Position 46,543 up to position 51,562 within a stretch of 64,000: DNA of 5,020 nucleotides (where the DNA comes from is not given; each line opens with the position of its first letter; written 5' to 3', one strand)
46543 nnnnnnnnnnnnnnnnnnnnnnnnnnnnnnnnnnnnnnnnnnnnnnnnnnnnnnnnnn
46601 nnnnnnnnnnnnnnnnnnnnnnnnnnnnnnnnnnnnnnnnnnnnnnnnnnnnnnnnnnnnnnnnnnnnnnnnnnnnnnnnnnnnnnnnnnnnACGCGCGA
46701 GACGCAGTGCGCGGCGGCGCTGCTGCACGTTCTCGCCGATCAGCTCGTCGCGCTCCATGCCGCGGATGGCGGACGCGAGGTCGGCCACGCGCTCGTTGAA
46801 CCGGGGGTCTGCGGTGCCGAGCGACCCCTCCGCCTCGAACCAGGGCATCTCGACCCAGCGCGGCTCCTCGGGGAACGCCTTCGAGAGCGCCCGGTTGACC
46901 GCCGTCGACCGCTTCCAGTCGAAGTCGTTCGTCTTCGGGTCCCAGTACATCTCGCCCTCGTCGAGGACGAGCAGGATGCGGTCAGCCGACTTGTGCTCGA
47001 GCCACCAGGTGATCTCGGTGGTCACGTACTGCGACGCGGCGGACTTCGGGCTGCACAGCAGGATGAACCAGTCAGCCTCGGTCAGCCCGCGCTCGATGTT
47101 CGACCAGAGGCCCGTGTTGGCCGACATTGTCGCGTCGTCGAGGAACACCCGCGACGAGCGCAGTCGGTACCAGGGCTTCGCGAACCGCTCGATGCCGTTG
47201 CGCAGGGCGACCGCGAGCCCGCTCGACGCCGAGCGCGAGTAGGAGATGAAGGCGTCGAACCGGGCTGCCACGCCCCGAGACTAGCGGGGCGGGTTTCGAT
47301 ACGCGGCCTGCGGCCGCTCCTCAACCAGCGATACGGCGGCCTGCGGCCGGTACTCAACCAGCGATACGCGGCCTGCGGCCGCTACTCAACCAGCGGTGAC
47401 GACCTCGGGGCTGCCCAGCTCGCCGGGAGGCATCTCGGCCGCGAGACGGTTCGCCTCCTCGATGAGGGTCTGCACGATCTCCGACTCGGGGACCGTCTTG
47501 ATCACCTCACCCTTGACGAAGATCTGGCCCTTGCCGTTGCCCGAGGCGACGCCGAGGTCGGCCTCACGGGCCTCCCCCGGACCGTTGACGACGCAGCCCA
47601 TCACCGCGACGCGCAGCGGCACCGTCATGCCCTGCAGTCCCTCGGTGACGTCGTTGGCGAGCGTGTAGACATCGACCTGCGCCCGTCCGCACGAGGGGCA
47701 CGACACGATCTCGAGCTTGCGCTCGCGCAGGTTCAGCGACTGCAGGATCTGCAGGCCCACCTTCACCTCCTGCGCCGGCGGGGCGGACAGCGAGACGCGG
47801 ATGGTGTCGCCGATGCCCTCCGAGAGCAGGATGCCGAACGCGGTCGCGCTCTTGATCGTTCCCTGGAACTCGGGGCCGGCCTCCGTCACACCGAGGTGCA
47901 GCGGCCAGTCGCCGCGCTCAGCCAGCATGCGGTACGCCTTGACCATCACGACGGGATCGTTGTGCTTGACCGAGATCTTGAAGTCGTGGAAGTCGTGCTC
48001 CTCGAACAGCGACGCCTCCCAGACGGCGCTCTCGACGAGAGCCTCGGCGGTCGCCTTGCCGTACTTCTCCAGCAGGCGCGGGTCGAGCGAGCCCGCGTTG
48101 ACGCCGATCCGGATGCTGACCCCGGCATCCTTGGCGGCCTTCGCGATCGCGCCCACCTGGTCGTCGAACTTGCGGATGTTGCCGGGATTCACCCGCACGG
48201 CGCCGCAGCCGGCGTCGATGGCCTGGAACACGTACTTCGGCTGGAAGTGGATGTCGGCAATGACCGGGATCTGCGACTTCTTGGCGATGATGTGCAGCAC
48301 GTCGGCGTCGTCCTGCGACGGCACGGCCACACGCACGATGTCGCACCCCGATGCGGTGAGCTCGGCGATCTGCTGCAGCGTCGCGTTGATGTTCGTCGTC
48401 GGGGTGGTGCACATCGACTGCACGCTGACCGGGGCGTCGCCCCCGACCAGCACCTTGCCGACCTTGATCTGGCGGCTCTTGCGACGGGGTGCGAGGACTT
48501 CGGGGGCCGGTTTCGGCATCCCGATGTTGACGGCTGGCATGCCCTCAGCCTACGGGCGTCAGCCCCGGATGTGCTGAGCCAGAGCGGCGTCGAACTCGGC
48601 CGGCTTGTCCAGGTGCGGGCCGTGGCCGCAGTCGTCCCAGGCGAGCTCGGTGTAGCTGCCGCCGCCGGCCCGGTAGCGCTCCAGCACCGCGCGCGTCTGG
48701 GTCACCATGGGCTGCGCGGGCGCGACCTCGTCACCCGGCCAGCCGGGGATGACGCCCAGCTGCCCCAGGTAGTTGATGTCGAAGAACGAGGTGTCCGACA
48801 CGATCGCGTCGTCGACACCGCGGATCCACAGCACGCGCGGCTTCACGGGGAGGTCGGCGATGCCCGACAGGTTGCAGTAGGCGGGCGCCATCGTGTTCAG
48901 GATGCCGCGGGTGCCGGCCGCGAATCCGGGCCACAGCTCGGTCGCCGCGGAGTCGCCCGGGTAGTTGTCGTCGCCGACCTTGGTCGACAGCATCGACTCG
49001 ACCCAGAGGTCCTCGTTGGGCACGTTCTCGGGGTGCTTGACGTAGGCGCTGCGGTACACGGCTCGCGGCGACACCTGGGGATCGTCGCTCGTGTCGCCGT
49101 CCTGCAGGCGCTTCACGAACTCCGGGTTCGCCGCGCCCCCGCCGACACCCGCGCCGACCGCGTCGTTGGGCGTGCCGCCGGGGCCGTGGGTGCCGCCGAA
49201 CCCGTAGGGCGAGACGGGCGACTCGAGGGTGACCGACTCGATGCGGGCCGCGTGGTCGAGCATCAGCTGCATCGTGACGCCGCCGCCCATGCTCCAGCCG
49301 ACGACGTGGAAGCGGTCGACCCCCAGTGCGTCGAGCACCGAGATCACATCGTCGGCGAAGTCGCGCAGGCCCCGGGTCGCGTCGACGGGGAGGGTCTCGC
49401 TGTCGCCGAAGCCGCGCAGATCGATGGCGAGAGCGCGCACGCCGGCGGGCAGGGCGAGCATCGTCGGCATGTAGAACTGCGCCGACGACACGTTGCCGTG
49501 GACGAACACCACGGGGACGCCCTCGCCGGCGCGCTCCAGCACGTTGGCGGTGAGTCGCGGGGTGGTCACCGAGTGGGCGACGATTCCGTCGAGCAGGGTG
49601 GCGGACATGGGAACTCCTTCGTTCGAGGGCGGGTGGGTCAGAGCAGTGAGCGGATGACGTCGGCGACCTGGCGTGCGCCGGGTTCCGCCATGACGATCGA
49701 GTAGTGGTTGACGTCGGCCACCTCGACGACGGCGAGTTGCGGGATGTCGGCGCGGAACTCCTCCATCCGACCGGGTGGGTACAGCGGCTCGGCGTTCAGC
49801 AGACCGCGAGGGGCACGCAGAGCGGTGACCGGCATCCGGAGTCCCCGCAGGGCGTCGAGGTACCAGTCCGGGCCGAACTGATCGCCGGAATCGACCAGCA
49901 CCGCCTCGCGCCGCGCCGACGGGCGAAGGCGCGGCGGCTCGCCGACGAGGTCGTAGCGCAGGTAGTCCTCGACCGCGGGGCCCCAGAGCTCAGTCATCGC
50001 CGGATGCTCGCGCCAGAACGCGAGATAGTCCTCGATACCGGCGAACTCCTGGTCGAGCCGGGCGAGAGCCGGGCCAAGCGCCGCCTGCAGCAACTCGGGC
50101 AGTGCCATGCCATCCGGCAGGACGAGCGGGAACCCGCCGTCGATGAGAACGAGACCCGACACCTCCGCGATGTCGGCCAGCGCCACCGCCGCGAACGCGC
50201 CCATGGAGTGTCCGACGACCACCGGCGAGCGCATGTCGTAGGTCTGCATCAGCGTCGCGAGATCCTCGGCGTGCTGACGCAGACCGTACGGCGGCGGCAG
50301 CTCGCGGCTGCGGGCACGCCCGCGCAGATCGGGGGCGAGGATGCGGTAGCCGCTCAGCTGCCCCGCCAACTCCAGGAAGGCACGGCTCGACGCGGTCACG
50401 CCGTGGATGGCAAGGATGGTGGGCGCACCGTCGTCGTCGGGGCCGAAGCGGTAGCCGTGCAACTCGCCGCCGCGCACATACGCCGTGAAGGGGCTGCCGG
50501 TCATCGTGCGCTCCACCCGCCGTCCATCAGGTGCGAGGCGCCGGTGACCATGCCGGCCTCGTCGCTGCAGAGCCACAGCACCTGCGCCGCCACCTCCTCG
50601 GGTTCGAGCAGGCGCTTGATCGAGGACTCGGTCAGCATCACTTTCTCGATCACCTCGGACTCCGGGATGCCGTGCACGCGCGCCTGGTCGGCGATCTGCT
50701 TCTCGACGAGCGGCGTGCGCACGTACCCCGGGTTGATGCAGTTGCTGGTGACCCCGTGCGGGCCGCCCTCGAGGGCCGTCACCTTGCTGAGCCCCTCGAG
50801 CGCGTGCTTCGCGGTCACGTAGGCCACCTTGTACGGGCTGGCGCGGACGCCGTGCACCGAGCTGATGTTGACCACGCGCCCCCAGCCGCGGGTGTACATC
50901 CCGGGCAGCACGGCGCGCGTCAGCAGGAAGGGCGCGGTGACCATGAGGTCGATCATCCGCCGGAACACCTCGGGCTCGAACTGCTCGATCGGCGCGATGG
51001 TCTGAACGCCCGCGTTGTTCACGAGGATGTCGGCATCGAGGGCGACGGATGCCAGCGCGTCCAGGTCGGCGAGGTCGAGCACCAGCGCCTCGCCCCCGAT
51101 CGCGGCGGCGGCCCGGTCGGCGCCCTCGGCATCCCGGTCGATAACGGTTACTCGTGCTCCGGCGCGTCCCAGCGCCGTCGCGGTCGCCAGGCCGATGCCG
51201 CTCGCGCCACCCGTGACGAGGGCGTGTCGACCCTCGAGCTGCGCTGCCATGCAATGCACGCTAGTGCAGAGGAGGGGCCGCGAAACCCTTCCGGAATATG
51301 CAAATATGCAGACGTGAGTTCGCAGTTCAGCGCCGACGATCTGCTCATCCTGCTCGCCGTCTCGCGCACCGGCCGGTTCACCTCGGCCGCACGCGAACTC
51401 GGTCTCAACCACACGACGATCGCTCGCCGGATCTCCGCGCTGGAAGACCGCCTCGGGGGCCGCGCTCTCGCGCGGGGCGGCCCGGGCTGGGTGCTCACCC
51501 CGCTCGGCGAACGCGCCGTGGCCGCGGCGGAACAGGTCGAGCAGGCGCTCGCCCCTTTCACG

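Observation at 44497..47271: TIR protein with receptor-like topology: cytosolic N-terminal TIR, one TM helix, predicted extracytoplasmic beta-propeller(s)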

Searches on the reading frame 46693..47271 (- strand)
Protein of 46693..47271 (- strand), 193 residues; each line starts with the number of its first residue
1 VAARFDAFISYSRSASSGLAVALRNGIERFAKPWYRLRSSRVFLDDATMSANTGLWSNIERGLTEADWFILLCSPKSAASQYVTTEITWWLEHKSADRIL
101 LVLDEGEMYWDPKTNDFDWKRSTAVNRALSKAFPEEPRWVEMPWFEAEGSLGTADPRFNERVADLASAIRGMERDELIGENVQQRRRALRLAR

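Call 37: search_solved_structures(query=window:46693-47271:-, max_evalue=10, show_alignments=3)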
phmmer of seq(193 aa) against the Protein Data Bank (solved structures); distinct sequences matched with E-value up to 10: 2.
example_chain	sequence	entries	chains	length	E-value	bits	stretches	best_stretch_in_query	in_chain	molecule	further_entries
5us5_A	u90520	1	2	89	0.13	15.1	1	115-180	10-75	UPF0297 protein EF_1202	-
6tif_B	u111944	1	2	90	0.31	13.9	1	146-183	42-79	UPF0297 protein lmo1503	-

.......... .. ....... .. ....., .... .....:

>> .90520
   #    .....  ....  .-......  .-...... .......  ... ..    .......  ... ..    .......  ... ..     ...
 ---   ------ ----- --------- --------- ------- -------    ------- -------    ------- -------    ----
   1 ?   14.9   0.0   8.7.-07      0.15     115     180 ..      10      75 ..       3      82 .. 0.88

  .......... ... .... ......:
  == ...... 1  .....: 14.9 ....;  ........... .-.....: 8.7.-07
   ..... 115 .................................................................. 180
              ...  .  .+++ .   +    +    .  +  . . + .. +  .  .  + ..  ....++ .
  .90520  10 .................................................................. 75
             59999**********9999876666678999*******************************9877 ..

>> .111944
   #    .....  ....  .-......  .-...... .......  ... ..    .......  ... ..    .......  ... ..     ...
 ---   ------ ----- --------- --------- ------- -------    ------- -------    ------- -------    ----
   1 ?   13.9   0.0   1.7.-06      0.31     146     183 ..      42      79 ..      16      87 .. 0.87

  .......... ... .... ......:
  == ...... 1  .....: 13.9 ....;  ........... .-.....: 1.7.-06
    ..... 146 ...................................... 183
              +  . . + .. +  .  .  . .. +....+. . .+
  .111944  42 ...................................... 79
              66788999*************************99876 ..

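Call 40: search_solved_structures(query=A2, max_evalue=10, show_alignments=5)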
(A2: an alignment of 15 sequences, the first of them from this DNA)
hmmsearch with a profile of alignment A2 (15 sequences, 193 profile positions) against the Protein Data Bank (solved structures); distinct sequences matched with E-value up to 10: 27.
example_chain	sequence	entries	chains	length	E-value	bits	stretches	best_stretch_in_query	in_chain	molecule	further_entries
4lzp_B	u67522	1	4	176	0.0036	20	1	3-89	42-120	Putative uncharacterized protein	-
1fyx_A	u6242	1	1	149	0.011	18.5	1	5-90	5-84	TOLL-LIKE RECEPTOR 2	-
3jrn_A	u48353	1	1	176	0.012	18.3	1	37-90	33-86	AT1G72930 protein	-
1fyw_A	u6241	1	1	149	0.012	18.3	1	5-90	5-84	TOLL-LIKE RECEPTOR 2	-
3h16_A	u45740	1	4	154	0.02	17.6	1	37-101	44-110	TIR protein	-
4lqc_A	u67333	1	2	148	0.027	17.1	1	3-89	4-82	TcpB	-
1o77_A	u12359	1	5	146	0.032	16.9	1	6-90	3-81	TOLL-LIKE RECEPTOR 2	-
8p2m_A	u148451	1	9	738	0.048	16.3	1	4-92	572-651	NAD(+) hydrolase tir-1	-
4c7m_A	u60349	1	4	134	0.07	15.8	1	40-89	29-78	Toll/interleukin-1 receptor domain-containing protein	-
9m0n_A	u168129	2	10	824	0.09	15.5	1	59-93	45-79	Tetratricopeptide repeat protein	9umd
8p2l_A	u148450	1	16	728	0.15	14.8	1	7-92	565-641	NAD(+) hydrolase SARM1,NAD(+) hydrolase tir-1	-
7uxr_A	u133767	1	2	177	0.16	14.6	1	4-94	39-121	TIR domain protein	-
6o0v_A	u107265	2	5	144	0.34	13.6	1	5-94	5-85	Sterile alpha and TIR motif-containing protein 1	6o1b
7uwg_A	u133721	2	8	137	0.37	13.4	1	3-92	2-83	Molecular chaperone Tir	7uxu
7ylf_A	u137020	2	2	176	0.39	13.4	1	3-29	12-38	Toll-like receptor 15 | Toll-like receptor 2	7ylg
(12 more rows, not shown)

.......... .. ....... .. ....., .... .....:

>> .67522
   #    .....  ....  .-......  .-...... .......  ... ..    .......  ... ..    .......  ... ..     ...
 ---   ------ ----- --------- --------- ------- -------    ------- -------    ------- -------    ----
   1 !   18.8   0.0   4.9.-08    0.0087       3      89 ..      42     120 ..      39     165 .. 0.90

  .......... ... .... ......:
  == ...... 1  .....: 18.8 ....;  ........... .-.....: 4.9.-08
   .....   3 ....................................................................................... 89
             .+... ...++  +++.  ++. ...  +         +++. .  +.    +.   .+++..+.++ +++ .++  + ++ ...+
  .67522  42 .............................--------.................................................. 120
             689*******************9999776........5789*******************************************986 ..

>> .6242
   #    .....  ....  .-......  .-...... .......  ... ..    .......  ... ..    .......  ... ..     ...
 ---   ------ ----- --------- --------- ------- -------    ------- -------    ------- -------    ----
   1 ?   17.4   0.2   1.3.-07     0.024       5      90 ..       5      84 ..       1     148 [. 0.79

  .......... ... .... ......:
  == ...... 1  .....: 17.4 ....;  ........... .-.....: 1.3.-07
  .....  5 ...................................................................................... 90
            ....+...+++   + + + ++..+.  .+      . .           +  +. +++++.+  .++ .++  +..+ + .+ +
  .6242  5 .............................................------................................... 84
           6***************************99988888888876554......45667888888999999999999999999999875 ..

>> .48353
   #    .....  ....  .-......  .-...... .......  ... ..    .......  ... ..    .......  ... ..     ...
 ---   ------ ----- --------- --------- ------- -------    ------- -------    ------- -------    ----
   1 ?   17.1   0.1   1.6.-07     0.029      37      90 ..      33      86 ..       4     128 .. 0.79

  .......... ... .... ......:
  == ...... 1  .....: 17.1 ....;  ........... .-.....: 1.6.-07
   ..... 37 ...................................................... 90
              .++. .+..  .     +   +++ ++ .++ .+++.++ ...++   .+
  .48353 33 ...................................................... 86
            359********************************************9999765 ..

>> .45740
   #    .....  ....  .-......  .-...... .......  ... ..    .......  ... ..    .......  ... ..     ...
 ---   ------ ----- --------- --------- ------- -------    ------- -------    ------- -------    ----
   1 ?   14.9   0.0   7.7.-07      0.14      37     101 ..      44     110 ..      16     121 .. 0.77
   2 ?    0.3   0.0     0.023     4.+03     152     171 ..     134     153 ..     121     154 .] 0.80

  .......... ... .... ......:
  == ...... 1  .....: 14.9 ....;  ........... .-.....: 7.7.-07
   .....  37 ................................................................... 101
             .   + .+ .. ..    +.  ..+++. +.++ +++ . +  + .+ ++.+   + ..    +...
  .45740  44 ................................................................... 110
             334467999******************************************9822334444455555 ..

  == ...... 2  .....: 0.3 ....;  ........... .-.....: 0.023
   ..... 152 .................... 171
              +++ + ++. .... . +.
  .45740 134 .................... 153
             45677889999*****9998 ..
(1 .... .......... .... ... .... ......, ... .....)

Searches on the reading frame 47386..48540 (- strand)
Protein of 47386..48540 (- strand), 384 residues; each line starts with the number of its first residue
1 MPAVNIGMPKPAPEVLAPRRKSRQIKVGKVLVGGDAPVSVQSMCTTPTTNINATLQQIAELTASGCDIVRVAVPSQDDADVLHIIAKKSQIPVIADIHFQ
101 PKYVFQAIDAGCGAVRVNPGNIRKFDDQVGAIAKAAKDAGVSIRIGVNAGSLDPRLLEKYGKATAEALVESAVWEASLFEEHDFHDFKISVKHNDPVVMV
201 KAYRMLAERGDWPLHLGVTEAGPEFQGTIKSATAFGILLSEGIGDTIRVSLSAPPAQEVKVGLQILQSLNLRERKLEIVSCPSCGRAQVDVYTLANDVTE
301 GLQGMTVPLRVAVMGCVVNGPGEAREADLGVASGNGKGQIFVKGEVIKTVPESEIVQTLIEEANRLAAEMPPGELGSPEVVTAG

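Call 8: search_protein_families(library=pfam, proteins=[window:47386-48540:-], max_evalue=0.001)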
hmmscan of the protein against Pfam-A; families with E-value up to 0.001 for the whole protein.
window:47386-48540:- (384 aa): 1 family
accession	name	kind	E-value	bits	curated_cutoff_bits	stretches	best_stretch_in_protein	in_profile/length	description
PF04551.19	GcpE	-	3.4e-141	470.6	32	1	23-363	2-341/343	GcpE protein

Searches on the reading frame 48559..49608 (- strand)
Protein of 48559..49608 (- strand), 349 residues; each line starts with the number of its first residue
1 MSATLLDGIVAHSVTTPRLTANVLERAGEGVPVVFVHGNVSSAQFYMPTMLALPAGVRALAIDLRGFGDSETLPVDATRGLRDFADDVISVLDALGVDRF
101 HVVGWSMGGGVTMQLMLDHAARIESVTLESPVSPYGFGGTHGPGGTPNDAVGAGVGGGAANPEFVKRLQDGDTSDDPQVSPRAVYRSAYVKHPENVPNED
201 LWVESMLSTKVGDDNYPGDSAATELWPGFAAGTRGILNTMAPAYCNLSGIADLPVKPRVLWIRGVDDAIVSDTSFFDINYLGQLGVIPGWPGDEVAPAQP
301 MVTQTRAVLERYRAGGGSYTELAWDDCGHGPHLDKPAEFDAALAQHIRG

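Call 8: search_protein_families(library=pfam, proteins=[window:48559-49608:-], max_evalue=0.001)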
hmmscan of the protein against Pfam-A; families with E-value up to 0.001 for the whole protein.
window:48559-49608:- (349 aa): 3 families
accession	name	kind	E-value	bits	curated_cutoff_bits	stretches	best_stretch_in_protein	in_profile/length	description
PF12697.13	Abhydrolase_6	-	5.6e-19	70.1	26.3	1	33-341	1-216/217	Alpha/beta hydrolase family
PF00561.26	Abhydrolase_1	-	2.7e-18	67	25.8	1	32-131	2-102/245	alpha/beta hydrolase fold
PF12146.15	Hydrolase_4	-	3.6e-11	43.3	27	1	33-132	7-110/239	Serine aminopeptidase, S33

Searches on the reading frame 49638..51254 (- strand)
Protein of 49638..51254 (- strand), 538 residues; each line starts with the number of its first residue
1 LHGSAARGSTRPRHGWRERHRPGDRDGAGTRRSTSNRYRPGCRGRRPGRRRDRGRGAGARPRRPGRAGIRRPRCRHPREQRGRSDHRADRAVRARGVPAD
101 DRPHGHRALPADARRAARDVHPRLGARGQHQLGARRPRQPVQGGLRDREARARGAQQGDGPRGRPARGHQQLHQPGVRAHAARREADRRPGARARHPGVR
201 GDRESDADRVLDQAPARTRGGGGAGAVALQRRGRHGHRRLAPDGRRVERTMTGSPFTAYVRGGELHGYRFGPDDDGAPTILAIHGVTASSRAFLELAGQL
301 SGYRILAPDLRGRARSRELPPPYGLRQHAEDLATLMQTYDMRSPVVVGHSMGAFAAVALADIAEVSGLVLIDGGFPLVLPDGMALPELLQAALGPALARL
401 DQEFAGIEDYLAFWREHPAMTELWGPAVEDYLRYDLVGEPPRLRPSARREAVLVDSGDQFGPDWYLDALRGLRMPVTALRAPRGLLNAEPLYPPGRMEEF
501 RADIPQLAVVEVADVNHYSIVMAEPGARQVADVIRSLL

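Call 8: search_protein_families(library=pfam, proteins=[window:49638-51254:-], max_evalue=0.001)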
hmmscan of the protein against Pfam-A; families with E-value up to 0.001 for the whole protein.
window:49638-51254:- (538 aa): 4 families
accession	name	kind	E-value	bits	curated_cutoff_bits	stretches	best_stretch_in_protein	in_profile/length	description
PF00561.26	Abhydrolase_1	-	2e-17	64.1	25.8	1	278-519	1-240/245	alpha/beta hydrolase fold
PF12697.13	Abhydrolase_6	-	3.2e-16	61.1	26.3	1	280-525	1-211/217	Alpha/beta hydrolase family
PF12146.15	Hydrolase_4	-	2.8e-07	30.5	27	1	279-371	6-107/239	Serine aminopeptidase, S33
PF00975.26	Thioesterase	-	4.5e-05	24.2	26.4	1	279-362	2-86/226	Thioesterase domain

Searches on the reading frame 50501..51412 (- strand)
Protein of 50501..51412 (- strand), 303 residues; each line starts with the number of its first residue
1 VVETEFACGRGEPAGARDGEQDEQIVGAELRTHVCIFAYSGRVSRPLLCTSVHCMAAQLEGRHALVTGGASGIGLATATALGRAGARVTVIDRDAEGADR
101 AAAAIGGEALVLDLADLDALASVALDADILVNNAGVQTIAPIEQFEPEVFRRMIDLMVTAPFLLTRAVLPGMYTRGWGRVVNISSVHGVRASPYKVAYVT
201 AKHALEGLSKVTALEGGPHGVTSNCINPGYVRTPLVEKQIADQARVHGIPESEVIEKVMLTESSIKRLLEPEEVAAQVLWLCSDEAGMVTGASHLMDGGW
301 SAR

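Call 8: search_protein_families(library=pfam, proteins=[window:50501-51412:-], max_evalue=0.001)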
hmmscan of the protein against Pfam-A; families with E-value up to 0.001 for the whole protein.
window:50501-51412:- (303 aa): 6 families
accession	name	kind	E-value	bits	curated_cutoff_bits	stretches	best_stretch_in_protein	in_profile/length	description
PF13561.12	adh_short_C2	-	1.6e-46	159.2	27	1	70-301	3-236/236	Enoyl-(Acyl carrier protein) reductase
PF00106.31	adh_short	-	6.3e-46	156.8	26.6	1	63-242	2-193/195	short chain dehydrogenase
PF01370.27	Epimerase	-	1.1e-05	25.5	20.9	1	64-185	1-115/240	NAD dependent epimerase/dehydratase family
PF08659.16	KR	-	3e-05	24.5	22.6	1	65-215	4-166/180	KR domain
PF13460.12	NAD_binding_10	-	0.00041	20.7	27.2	1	68-189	1-102/184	NAD(P)H-binding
PF03435.24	Sacchrp_dh_NADP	-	0.00073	20.3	25.1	0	69-134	5-76/129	Saccharopine dehydrogenase NADP binding domain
